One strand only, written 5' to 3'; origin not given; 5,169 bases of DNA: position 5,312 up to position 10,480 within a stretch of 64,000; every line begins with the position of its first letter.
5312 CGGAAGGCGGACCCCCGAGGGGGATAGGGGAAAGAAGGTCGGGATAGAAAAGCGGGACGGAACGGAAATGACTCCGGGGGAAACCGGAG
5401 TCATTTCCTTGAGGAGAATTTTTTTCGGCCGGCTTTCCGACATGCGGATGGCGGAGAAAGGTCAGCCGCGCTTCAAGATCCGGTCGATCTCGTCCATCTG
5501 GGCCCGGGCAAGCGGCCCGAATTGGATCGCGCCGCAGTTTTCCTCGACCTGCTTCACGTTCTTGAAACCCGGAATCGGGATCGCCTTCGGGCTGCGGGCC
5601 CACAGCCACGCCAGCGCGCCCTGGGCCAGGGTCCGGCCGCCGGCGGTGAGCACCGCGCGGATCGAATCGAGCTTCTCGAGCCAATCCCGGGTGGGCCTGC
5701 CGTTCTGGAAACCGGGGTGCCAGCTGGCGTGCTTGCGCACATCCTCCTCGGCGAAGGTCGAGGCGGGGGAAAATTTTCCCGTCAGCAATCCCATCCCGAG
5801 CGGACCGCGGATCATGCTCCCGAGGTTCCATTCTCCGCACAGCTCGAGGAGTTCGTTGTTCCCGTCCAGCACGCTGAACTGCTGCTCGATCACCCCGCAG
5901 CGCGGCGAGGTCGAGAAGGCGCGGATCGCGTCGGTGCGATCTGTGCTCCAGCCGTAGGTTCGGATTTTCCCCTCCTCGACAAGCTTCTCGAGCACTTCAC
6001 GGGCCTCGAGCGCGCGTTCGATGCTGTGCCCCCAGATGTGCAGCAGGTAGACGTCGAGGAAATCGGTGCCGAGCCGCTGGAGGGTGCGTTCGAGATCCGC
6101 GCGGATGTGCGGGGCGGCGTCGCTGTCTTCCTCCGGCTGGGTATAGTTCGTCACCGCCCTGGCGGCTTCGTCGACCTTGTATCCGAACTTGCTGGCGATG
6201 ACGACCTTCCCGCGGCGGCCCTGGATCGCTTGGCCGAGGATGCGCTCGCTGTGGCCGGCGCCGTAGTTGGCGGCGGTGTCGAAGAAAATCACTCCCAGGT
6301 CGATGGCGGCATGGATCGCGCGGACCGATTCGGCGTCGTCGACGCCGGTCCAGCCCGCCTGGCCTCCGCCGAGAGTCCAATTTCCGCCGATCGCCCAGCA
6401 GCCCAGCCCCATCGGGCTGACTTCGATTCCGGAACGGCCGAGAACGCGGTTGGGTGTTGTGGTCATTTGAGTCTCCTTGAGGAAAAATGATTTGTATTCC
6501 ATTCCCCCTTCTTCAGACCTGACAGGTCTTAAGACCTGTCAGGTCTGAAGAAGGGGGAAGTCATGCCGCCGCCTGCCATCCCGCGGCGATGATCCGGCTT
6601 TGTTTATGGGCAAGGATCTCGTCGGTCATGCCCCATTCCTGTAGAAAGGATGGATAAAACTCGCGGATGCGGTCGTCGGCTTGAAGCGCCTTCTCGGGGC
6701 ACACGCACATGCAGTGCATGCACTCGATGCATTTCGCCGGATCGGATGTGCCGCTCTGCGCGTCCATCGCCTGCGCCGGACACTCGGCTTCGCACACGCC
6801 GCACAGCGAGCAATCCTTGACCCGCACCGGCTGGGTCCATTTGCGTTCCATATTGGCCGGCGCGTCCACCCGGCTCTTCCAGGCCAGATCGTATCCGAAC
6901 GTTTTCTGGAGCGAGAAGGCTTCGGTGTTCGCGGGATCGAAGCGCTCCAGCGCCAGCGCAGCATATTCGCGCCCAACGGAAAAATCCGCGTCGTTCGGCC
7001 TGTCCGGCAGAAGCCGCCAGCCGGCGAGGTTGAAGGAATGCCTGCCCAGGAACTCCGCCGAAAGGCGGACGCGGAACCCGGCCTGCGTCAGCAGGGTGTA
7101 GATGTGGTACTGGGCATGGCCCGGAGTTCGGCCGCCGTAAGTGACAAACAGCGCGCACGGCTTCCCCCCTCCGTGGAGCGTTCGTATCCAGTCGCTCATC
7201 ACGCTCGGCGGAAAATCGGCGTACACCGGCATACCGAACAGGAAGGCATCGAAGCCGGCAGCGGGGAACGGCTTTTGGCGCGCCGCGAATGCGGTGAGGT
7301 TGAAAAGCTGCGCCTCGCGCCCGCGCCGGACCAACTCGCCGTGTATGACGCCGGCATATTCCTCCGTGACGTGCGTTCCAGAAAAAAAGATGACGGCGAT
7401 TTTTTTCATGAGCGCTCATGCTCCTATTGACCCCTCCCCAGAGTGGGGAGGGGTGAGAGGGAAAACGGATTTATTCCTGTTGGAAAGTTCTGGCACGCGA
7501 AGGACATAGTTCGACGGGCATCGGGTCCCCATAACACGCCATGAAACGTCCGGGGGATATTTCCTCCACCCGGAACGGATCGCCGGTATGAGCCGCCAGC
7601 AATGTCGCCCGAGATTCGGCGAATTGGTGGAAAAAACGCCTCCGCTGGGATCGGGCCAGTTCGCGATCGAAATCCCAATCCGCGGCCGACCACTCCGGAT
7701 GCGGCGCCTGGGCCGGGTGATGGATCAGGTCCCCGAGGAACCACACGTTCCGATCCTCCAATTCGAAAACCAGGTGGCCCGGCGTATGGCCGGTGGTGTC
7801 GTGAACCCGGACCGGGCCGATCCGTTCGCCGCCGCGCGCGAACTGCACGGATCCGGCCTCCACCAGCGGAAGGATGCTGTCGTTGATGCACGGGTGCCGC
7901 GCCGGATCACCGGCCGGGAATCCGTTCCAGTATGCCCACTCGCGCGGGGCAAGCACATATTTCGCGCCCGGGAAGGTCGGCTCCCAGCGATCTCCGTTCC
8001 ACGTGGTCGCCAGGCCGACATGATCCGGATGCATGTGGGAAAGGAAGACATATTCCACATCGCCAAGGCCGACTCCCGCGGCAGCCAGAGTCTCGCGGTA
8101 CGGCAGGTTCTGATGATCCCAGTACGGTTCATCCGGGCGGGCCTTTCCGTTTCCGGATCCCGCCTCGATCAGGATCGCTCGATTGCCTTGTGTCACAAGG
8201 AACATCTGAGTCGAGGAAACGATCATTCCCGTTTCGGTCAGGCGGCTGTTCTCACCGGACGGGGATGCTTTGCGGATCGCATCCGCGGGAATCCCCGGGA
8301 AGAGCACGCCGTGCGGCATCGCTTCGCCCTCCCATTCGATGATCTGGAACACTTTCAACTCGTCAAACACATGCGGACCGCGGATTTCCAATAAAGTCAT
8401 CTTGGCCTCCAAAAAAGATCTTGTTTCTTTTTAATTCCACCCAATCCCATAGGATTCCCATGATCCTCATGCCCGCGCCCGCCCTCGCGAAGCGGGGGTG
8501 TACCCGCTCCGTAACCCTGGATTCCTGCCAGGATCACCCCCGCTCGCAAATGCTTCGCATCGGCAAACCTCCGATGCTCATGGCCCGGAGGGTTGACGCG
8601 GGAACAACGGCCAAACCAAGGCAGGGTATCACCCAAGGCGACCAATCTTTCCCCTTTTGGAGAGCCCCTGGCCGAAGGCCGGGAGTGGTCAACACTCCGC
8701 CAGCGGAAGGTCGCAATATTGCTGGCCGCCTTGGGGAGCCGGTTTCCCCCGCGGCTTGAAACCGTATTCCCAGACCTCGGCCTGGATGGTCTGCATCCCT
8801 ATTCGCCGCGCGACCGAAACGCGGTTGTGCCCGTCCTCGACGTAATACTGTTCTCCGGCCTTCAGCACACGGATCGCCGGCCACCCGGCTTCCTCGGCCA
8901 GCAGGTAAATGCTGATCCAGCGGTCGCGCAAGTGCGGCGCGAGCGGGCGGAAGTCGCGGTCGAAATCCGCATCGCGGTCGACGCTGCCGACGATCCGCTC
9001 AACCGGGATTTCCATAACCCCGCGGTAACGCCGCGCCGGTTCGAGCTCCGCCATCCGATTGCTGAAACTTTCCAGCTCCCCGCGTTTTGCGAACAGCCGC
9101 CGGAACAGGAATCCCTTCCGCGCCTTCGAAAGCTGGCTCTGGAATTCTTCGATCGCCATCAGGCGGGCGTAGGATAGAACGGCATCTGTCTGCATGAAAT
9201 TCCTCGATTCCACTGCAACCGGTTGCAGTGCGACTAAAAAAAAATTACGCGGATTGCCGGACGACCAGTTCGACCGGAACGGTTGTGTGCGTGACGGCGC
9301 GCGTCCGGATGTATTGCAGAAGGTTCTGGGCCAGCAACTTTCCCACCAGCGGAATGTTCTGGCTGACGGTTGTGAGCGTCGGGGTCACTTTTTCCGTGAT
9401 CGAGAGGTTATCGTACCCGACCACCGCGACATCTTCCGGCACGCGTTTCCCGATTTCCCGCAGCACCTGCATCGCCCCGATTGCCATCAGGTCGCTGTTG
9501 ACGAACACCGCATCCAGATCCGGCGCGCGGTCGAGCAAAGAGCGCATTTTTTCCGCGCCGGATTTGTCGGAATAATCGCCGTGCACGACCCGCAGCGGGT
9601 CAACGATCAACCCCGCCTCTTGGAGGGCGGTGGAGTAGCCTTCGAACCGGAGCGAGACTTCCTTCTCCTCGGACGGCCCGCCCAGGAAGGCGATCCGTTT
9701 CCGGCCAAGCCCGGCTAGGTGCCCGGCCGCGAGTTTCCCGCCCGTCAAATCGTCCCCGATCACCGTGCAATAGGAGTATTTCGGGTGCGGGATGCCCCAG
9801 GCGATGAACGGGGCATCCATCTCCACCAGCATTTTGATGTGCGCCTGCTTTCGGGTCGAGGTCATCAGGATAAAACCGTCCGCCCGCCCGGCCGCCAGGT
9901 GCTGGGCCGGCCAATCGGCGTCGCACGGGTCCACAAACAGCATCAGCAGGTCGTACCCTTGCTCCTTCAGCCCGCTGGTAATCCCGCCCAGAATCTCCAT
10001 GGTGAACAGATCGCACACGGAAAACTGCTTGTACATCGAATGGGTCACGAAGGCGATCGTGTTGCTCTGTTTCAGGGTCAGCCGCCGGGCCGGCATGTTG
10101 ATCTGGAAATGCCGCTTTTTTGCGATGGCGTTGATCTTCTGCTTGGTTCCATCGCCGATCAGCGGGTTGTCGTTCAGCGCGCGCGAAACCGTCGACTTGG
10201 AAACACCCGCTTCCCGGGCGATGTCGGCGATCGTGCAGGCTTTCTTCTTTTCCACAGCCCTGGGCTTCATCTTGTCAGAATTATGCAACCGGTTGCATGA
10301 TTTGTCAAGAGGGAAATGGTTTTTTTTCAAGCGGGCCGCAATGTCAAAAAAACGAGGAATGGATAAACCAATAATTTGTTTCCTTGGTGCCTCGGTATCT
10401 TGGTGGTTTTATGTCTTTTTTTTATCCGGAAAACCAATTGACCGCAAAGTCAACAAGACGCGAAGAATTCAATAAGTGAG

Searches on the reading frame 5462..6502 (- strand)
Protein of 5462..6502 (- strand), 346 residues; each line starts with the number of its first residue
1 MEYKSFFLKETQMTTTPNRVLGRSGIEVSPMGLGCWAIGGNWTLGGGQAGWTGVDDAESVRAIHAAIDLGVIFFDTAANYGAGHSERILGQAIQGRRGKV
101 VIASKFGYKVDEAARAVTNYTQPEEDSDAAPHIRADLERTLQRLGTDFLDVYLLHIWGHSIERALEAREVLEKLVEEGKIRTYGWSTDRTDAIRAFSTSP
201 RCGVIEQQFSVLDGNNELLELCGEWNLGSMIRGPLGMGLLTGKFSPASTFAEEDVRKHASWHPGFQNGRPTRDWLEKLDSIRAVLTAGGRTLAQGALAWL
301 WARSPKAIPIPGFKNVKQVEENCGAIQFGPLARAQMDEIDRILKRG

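Call 66: search_protein_families(library=pfam, proteins=[window:5462-6502:-], max_evalue=0.00001)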
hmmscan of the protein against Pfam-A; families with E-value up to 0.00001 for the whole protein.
window:5462-6502:- (346 aa): 1 family
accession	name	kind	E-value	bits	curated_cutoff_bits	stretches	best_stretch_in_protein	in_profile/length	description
PF00248.27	Aldo_ket_red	-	1.5e-54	185.5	24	1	31-343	2-290/291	Aldo/keto reductase family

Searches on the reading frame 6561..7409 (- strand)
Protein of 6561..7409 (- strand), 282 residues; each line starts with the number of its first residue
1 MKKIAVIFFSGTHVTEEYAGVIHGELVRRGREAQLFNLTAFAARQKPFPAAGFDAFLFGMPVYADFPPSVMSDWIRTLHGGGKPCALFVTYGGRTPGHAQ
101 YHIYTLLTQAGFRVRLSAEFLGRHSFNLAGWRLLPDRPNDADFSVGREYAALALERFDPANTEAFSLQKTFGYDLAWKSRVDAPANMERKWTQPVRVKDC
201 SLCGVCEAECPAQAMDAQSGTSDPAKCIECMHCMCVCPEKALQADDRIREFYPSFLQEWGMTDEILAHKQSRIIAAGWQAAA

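Call 66: search_protein_families(library=pfam, proteins=[window:6561-7409:-], max_evalue=0.00001)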
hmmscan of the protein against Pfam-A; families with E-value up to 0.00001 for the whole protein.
window:6561-7409:- (282 aa): 1 family
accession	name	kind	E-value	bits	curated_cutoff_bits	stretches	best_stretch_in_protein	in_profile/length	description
PF00037.32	Fer4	-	2.3e-06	27.6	21.1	0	223-242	4-23/24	4Fe-4S binding domain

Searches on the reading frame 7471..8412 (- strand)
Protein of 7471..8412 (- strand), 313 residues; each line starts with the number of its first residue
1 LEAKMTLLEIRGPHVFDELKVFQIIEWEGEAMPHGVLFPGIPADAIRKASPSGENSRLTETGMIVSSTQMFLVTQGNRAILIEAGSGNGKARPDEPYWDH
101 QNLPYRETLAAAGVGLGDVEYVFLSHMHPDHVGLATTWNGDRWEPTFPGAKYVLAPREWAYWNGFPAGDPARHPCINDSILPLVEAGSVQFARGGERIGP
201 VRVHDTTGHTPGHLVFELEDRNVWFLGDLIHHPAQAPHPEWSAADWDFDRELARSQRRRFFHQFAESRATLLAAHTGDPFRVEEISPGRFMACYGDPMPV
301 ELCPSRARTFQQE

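Call 66: search_protein_families(library=pfam, proteins=[window:7471-8412:-], max_evalue=0.00001)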
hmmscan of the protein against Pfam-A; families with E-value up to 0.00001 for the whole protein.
window:7471-8412:- (313 aa): 1 family
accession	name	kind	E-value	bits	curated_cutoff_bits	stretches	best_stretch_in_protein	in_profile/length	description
PF00753.33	Lactamase_B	-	4.1e-21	76.3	22.7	1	67-275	5-196/196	Metallo-beta-lactamase superfamily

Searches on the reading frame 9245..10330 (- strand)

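Call 66: search_protein_families(library=pfam, proteins=[window:9245-10330:-], max_evalue=0.00001)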
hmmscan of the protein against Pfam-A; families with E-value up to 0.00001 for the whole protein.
window:9245-10330:- (361 aa): 4 families
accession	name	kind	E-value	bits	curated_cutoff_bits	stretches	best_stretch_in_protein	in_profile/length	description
PF13377.12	Peripla_BP_3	-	2.1e-34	119.5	26.5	1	203-360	2-166/167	Periplasmic binding protein-like domain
PF00532.27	Peripla_BP_1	-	8.6e-28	98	22.2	1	109-347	15-266/281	Periplasmic binding proteins and sugar binding domain of LacI family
PF00356.27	LacI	-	1.3e-13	51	27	1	33-75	1-43/46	Bacterial regulatory proteins, lacI family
PF13407.12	Peripla_BP_4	-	3.4e-11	43.6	35.1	1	144-342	50-255/258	Periplasmic binding protein domain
